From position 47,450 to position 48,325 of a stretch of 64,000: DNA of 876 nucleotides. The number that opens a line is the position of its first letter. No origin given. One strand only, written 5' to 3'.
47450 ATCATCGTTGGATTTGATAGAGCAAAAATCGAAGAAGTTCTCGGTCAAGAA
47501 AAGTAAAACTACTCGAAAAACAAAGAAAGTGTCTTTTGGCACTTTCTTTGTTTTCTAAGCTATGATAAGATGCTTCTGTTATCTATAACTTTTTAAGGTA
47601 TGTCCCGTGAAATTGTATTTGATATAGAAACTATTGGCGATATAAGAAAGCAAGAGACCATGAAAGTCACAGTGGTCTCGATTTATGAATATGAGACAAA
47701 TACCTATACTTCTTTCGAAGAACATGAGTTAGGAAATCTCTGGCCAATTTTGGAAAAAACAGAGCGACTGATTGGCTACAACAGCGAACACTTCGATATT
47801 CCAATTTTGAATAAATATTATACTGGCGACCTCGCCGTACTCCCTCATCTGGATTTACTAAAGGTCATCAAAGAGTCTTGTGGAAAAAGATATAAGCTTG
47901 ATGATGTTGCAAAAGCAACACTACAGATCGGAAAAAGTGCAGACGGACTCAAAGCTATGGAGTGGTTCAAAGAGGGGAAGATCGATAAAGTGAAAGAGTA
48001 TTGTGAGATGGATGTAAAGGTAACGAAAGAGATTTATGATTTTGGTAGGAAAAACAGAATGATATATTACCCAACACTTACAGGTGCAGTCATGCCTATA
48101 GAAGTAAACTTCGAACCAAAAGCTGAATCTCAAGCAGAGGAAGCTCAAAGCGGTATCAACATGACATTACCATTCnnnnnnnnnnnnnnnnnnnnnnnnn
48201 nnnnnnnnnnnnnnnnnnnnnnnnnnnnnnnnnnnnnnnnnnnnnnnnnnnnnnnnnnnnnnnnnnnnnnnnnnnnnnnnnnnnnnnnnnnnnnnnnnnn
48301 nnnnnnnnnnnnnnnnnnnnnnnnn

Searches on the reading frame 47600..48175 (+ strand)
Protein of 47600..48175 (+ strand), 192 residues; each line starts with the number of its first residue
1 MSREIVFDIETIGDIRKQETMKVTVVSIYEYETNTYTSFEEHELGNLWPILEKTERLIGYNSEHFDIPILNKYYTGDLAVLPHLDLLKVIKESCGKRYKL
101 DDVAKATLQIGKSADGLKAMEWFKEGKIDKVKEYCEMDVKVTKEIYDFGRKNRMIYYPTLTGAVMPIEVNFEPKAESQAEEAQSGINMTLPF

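Call 42: search_protein_families(library=pfam, proteins=[window:47600-48175:+], max_evalue=0.001)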
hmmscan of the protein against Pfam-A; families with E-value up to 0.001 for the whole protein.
window:47600-48175:+ (192 aa): 3 families
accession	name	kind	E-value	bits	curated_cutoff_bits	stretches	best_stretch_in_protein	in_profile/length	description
PF13482.12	RNase_H_2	-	1.1e-13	51.9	22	1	6-147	2-162/165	RNase_H superfamily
PF10108.15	DNA_pol_B_exo2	-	2e-12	47.7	24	1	83-142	105-166/213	Predicted 3'-5' exonuclease related to the exonuclease domain of PolB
PF01612.26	DNA_pol_A_exo1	-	0.00018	21.8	23.6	1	4-147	22-166/173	3'-5' exonuclease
